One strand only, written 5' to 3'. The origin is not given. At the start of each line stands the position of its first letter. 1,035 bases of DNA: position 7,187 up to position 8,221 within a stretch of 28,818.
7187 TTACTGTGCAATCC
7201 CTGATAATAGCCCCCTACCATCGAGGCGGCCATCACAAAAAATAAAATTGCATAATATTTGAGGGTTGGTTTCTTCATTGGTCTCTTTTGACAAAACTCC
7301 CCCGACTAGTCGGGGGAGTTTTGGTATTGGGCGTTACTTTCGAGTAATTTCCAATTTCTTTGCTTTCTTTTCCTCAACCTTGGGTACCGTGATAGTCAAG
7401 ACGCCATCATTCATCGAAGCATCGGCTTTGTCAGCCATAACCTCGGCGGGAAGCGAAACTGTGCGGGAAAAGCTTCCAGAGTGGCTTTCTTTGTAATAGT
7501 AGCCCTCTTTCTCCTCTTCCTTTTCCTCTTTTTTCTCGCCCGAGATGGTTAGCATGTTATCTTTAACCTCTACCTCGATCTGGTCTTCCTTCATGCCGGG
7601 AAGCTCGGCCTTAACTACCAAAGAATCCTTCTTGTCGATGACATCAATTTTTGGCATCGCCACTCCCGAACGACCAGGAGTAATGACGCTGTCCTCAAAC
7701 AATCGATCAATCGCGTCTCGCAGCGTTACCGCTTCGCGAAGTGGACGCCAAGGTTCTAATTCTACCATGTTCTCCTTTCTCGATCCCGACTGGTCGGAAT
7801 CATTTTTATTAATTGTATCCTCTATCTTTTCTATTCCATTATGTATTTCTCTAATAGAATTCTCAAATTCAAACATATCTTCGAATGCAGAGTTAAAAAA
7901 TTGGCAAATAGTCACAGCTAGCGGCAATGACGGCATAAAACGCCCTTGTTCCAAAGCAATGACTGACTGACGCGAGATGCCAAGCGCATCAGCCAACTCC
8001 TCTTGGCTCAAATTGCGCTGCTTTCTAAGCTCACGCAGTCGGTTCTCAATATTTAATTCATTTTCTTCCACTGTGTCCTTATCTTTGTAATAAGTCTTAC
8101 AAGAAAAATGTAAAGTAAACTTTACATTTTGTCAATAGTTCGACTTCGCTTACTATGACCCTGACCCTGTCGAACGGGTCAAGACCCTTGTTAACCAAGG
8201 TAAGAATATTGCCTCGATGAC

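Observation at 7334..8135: XRE-HTH/Hsp20 fusion with a nested Hsp20 start and an operator over its own promoter: a possible self-contained heat-shock switch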

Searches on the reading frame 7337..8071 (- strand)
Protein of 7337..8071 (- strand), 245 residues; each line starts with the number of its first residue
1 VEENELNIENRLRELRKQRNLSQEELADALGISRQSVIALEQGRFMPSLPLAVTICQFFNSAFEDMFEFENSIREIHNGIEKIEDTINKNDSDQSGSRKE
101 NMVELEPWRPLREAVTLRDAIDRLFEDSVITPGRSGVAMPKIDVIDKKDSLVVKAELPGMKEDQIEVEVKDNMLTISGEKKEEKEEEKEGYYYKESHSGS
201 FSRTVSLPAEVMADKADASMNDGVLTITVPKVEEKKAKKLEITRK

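Call 4: search_protein_families(library=pfam, proteins=[window:7337-8071:-], max_evalue=0.01)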
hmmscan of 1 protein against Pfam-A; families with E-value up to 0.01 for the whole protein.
window:7337-8071:- (245 aa): 13 families
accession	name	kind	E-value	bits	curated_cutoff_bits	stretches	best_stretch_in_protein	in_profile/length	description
PF00011.27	HSP20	-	4e-24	85.1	20.8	1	144-242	2-101/102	Hsp20/alpha crystallin family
PF01381.28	HTH_3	-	1.6e-14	54.1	23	1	12-62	1-51/55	Helix-turn-helix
PF12844.13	HTH_19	-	1.2e-11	44.7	30.2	1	10-60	2-52/64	Helix-turn-helix domain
PF13560.12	HTH_31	-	9.7e-10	39.1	27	1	11-59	5-54/64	Helix-turn-helix domain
PF17886.7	ArsA_HSP20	-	7.6e-08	32.3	22.5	1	149-228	2-62/63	HSP20-like domain found in ArsA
PF13443.12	HTH_26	-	1.3e-07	32.2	22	1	11-70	1-61/63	Cro/C1-type HTH DNA-binding domain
PF13413.12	HTH_25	-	1.6e-06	28.3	24.6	1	11-45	1-35/62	Helix-turn-helix domain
PF08279.18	HTH_11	-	0.00074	19.8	25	1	12-37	6-32/55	HTH domain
PF13412.12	HTH_24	-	0.0011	19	21.9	1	12-37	9-34/48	Winged helix-turn-helix DNA-binding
PF20000.4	fvmX2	-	0.0011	18.9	27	1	151-216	90-150/261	FtsH ternary system domain X2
PF13545.12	HTH_Crp_2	-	0.0035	17.7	27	1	19-38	21-40/70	Crp-like helix-turn-helix domain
PF04545.22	Sigma70_r4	-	0.0084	16.1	24.1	0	14-37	14-37/50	Sigma-70, region 4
PF00392.27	GntR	-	0.0095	16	27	0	14-37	17-41/64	Bacterial regulatory proteins, gntR family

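Call 6: find_homologous_proteins(query=window:7337-8071:-)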
Query window:7337-8071:- (245 aa): 1924 proteins with E <= 0.001 among 4351 candidates; the best 120 are listed.
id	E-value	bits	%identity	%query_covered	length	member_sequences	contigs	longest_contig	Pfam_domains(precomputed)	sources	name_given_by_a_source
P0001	2.3e-150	516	100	100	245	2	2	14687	PF12844.14,PF13413.13,PF01381.29,PF00011.28,PF24250.2,PF17886.8,PF13560.13,PF13443.13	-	-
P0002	5.8e-95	335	66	95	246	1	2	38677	PF12844.14,PF01381.29,PF00011.28,PF24250.2,PF13560.13,PF13443.13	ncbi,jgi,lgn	jgi:HSP20 family protein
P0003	1.7e-94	333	63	100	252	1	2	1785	PF12844.14,PF01381.29,PF00011.28,PF24250.2,PF17886.8,PF13560.13,PF13443.13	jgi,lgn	jgi:HSP20 family protein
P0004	3.0e-94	333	64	95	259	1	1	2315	PF12844.14,PF01381.29,PF00011.28,PF13560.13,PF13443.13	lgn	-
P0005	1.8e-93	330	65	96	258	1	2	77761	PF12844.14,PF13413.13,PF01381.29,PF00011.28,PF24250.2,PF17886.8,PF13560.13,PF13443.13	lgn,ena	-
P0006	2.5e-93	330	63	95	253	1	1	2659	PF12844.14,PF01381.29,PF00011.28,PF17886.8,PF13560.13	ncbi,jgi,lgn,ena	ncbi:MAG: Hsp20 family protein [bacterium]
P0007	9.9e-93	328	65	95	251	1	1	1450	PF12844.14,PF01381.29,PF00011.28,PF24250.2,PF13560.13,PF13443.13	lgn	-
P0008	1.3e-92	327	63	100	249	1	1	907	PF12844.14,PF01381.29,PF00011.28,PF17886.8,PF13560.13,PF13443.13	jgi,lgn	jgi:HSP20 family protein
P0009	5.2e-92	325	64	95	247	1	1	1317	PF12844.14,PF01381.29,PF00011.28,PF17886.8,PF13560.13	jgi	-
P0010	5.8e-92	325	61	100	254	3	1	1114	PF12844.14,PF01381.29,PF00011.28,PF17886.8,PF13560.13,PF13443.13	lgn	-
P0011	8.1e-92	325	63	100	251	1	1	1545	PF12844.14,PF01381.29,PF00011.28,PF24250.2,PF17886.8,PF13560.13,PF13443.13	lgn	-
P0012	1.1e-91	324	62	95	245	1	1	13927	PF12844.14,PF01381.29,PF00011.28,PF13560.13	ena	-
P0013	1.3e-91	324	60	100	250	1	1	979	PF12844.14,PF27746.1,PF01381.29,PF00011.28,PF17886.8,PF13560.13,PF13443.13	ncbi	-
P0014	3.7e-91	323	63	100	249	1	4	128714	PF12844.14,PF01381.29,PF00011.28,PF13560.13,PF13443.13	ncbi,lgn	-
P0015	3.8e-91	323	64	100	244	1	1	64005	PF12844.14,PF13413.13,PF01381.29,PF00011.28,PF24250.2,PF17886.8,PF13560.13,PF13443.13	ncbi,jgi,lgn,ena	ncbi:MAG: Hsp20 family protein [Candidatus Berkelbacteria bacterium]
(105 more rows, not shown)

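Call 80: search_protein_representatives(protein=P0001)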
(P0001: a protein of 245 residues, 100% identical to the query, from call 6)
Query: 245 residues. Proteins with E-value up to 0.001 (for the whole library): 65682; up to 1e-10: 21122; up to 1e-30: 44. The best 150 are listed.
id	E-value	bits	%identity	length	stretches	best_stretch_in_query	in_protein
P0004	1.8e-94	331.7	68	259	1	2-245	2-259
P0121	5.4e-54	199.4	47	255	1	5-242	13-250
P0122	8.0e-54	198.8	51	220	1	3-244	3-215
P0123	1.2e-52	195.0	60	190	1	66-244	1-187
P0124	3.2e-52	193.6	42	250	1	7-242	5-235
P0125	1.8e-51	191.2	47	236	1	8-244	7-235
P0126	1.6e-48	181.5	45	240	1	5-242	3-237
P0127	3.5e-48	180.4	43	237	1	10-239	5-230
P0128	1.2e-46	175.4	47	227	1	7-245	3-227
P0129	8.9e-46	172.5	42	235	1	7-242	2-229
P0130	2.3e-45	171.2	44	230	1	6-239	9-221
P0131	4.1e-44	167.1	44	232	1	10-237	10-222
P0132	8.4e-44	166.1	51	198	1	6-179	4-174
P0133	2.8e-43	164.4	44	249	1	12-242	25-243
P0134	4.4e-43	163.7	44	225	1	15-244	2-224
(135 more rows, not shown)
